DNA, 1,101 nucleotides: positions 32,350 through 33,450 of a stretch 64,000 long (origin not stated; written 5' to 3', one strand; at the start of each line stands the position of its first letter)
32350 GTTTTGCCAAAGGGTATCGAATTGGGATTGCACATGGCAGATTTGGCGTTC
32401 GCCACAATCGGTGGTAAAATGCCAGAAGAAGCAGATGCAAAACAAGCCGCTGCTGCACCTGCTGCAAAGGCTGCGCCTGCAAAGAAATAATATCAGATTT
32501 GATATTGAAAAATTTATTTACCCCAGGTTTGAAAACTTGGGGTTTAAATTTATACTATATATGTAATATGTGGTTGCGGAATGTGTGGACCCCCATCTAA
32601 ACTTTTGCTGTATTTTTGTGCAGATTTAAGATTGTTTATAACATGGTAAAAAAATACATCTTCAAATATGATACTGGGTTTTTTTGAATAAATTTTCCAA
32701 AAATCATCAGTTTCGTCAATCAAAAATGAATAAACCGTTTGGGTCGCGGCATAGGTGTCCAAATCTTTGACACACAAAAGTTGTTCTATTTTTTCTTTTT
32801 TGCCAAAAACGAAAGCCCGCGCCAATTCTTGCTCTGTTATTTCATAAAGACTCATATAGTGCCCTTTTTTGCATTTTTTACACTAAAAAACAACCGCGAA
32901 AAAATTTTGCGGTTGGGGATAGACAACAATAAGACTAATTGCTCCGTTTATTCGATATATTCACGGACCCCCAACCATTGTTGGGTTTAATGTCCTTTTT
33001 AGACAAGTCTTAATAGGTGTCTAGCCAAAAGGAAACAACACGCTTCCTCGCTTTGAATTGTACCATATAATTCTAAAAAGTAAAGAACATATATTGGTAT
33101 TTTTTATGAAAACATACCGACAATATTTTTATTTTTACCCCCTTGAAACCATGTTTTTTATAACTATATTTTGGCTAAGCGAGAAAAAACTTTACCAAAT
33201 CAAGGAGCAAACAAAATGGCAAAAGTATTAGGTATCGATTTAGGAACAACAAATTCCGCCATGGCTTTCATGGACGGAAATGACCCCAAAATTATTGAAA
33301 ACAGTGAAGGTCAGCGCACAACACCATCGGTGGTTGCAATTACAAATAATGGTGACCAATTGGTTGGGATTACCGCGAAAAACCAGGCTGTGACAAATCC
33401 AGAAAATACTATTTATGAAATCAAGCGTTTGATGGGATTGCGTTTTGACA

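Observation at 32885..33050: Second copy of the same structured RNA (minus strand) upstream of a 101-aa ORF, with compensatory changes supporting the fold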

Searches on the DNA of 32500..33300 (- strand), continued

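Call 48: search_with_rna_model(model_id=R1, sources=[window, L002, L003, L004, L005, L007, L008, L010, L011, L013, L014, L015, L016, L017, L018, L019, L020, L021, L023, L025, L026, L027, L031, L032, L034, L035, L036, L037, L038, L040, L042, L043, L045, L048, L051, L053, L056, L058, L059, L060, L061, L062, L063, L065, L066, L067, L068, L069, L071, L072, L073, L074, L075, L076, L079, L084, L087, L089, L094, L100, L101, L107, L108, L111, L112, L113, L114, L117], max_evalue=1e-10, make_alignment=true)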
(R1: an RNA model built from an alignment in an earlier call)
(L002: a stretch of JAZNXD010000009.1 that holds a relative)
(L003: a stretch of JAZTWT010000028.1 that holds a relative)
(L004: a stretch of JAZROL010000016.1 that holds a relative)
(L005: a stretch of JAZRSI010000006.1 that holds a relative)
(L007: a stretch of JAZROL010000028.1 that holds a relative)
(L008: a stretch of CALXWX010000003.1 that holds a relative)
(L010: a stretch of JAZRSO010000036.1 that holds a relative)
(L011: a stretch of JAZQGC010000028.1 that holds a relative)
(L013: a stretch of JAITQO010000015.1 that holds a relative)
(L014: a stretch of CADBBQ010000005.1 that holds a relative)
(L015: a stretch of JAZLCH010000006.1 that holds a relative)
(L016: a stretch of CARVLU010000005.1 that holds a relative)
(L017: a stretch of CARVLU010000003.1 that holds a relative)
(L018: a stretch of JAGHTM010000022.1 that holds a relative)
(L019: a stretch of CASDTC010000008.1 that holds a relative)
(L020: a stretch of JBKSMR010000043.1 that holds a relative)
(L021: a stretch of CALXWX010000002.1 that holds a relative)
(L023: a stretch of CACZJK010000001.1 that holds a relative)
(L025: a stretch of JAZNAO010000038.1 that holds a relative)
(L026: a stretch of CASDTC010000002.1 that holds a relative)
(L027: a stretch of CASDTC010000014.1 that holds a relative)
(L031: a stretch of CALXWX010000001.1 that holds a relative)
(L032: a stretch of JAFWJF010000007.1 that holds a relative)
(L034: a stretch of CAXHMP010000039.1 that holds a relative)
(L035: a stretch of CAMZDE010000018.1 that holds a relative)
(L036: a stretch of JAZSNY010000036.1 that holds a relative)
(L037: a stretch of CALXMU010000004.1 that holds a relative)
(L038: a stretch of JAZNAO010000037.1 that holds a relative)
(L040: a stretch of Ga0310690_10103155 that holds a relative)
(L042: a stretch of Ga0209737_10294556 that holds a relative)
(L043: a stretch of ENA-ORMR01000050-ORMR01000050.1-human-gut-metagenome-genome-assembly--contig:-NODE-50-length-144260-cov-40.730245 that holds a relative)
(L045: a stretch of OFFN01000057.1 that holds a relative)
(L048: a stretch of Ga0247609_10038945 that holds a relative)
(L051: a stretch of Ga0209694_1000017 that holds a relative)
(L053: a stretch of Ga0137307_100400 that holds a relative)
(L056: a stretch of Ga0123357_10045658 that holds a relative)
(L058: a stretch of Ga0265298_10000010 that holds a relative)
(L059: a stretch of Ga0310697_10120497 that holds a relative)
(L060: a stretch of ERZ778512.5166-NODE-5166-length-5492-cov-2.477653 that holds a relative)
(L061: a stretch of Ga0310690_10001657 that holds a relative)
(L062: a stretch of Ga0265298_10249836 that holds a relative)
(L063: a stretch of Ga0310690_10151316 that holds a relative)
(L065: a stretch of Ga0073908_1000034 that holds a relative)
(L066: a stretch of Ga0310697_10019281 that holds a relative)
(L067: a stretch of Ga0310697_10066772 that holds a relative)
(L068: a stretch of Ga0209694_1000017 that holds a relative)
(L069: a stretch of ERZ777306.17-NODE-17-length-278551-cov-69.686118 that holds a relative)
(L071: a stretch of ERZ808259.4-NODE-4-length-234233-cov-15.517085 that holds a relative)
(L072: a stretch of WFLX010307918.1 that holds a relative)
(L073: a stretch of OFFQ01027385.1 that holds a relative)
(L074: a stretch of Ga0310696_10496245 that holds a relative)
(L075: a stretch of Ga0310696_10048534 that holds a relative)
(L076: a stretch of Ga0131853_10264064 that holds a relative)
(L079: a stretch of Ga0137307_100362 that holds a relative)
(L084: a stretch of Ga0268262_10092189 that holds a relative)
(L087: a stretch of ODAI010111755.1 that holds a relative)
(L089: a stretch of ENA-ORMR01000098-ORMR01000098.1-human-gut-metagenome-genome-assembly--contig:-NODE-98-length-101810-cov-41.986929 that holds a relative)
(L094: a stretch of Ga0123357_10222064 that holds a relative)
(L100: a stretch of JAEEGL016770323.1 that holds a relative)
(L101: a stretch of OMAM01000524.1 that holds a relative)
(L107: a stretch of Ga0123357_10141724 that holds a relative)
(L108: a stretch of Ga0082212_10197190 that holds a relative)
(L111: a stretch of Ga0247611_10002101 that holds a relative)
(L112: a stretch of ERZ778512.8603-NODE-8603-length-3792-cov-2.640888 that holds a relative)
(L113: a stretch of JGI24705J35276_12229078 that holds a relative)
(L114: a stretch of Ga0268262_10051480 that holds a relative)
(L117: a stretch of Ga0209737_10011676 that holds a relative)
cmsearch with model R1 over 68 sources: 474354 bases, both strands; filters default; matches with E-value up to 1e-10: 85.
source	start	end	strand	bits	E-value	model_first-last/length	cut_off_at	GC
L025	5422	5591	+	152.5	4.2e-32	1-176/176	no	0.46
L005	7668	7847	+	149.2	2.3e-31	1-176/176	no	0.41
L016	6888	7063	-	148.9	2.7e-31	1-176/176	no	0.44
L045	1919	2094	+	148.9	2.7e-31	1-176/176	no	0.44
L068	7082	7257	+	148.9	2.7e-31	1-176/176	no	0.44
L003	104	282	-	145.7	1.4e-30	1-176/176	no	0.43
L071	8688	8863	+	140.5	2.1e-29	1-176/176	no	0.47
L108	350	522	+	140.4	2.3e-29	1-176/176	no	0.49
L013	2582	2748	+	140.3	2.4e-29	1-176/176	no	0.47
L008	91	241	+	139.8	3.1e-29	1-176/176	no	0.45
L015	1648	1827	+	139.5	3.6e-29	1-176/176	no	0.44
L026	6619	6771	+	139.2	4.2e-29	1-176/176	no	0.43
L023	7667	7835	-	138.3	6.7e-29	1-176/176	no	0.41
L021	2834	2986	+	138.2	7.1e-29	1-176/176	no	0.44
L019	4205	4355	+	138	7.9e-29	1-176/176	no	0.44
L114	1354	1520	-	138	8.1e-29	1-176/176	no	0.5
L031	6276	6430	+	137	1.3e-28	1-176/176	no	0.46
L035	921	1089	-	135.9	2.4e-28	1-176/176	no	0.41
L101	4296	4444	-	133.3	9.2e-28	1-176/176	no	0.44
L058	917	1095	+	132.3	1.5e-27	1-176/176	no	0.44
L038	3736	3904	-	131.7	2.1e-27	1-176/176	no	0.42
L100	8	179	+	131.6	2.2e-27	1-176/176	no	0.45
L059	735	909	+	131.3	2.5e-27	1-176/176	no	0.45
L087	12729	12894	+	130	5e-27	1-176/176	no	0.41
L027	2723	2872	+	129.8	5.7e-27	1-176/176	no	0.47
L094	1872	2042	+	129.7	5.9e-27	1-176/176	no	0.4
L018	931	1110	-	129.6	6.4e-27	1-176/176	no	0.39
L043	1810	1977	+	129.3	7.3e-27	1-176/176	no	0.4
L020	4157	4312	+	128.4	1.2e-26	1-176/176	no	0.37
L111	3024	3204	+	128.3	1.3e-26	1-176/176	no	0.49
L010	4417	4570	+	127.6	1.8e-26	1-176/176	no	0.4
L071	8933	9107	+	126.9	2.5e-26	1-176/176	no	0.45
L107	843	1014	-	126.7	2.9e-26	1-176/176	no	0.42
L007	5573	5755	-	125.7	4.9e-26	1-176/176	no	0.38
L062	12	187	-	125.5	5.4e-26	1-176/176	no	0.44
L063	2045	2219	-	123.3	1.7e-25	1-176/176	no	0.42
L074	143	327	-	123.3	1.7e-25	1-176/176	no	0.49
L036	3271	3412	-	123.1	1.8e-25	1-176/176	no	0.44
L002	7450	7591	-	122.7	2.3e-25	1-176/176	no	0.43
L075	2378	2554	+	122.3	2.9e-25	1-176/176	no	0.47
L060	1141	1314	+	120.5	7.1e-25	1-176/176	no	0.49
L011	2612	2786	+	119.2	1.4e-24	1-176/176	no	0.41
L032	6435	6626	+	119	1.6e-24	1-176/176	no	0.4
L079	303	476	-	117.2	4.1e-24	1-176/176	no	0.48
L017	3242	3410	-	116.6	5.6e-24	1-176/176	no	0.5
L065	3290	3458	-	116.6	5.6e-24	1-176/176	no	0.5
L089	5317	5469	+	115.4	1e-23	1-176/176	no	0.48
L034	1056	1234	+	114.9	1.3e-23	1-176/176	no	0.49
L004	7810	7997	+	114.4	1.7e-23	1-176/176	no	0.43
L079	12726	12880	-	113.8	2.3e-23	1-176/176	no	0.43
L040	551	744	-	113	3.6e-23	1-176/176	no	0.38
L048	2306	2460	+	112.4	5e-23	1-176/176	no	0.41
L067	2878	3032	-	112.4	5e-23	1-176/176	no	0.41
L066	5862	6016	-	109.7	2e-22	1-176/176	no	0.43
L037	7051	7232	-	109.3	2.5e-22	1-176/176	no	0.41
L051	4152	4322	-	109.1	2.7e-22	1-176/176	no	0.44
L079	8420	8590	+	108.5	3.8e-22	1-176/176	no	0.46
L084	1079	1245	-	106.8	9.2e-22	1-176/176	no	0.42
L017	3619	3784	-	104.8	2.5e-21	1-176/176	no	0.46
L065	3666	3831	-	104.8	2.5e-21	1-176/176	no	0.46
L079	8164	8333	+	104.8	2.6e-21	1-176/176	no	0.46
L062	1015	1191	-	104.6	2.9e-21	1-176/176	no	0.42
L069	698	874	+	102.8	7.1e-21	1-176/176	no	0.39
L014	5289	5445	+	101.7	1.3e-20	1-176/176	no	0.43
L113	2434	2620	+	100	3.1e-20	1-176/176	no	0.48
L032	1200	1378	-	97.7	1e-19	1-176/176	no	0.43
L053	3265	3471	+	97.5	1.1e-19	1-176/176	no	0.45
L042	850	1036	+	96.3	2.1e-19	1-176/176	no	0.44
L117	6042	6225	+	92.3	1.7e-18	1-176/176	no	0.47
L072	345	523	-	92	2e-18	1-176/176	no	0.39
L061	12772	12930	-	91.7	2.4e-18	1-176/176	no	0.4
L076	1156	1315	+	89.3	7.9e-18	1-176/176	no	0.46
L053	8623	8770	+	88.5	1.2e-17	1-176/176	no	0.39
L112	1076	1223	-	88.5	1.2e-17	1-176/176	no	0.39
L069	432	600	+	88.4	1.3e-17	1-176/176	no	0.43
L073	1061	1230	+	87.1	2.5e-17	1-176/176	no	0.42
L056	2308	2491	-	80.1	9.8e-16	1-176/176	no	0.45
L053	8804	8970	+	71.5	8.4e-14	1-176/176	no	0.41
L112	464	633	-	70.6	1.4e-13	1-176/176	no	0.46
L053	9214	9382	+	70.5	1.4e-13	1-176/176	no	0.48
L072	842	995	-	68.8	3.5e-13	1-176/176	no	0.36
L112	875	1042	-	67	9e-13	1-176/176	no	0.41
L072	563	754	-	64.1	4.1e-12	1-176/176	no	0.39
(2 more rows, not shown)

Alignment A5: 85 matches aligned to the model, 296 columns, each read 5' to 3' on its own strand. Consensus structure (alignment columns), stored with it:
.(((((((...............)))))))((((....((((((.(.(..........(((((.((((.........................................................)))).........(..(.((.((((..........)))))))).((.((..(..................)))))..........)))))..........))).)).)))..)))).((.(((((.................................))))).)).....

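Call 77: search_with_rna_model(model_id=R1, sources=[L118, L119, L120, L110, L111, L112, L113, L114, L115, L116, L117], max_evalue=0.001)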
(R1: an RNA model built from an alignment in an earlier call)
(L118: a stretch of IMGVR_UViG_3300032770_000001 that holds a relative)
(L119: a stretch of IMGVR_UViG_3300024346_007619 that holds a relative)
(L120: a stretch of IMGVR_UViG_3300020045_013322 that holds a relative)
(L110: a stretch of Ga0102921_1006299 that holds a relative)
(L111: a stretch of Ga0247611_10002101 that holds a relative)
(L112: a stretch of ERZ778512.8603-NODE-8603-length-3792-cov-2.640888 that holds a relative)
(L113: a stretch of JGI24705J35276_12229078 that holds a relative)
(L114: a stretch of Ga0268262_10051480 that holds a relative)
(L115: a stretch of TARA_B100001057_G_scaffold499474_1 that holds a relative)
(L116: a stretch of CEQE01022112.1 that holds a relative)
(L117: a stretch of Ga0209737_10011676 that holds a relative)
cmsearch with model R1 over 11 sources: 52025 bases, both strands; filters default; matches with E-value up to 0.001: 8.
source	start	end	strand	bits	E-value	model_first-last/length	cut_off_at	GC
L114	1354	1520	-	138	8.9e-30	1-176/176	no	0.5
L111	3024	3204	+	128.3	1.4e-27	1-176/176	no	0.49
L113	2434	2620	+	100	3.4e-21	1-176/176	no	0.48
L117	6042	6225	+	92.3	1.8e-19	1-176/176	no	0.47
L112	1076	1223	-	88.5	1.3e-18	1-176/176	no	0.39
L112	464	633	-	70.6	1.5e-14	1-176/176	no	0.46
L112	875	1042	-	67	9.8e-14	1-176/176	no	0.41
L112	1256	1419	-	41.5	5.7e-08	1-176/176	no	0.4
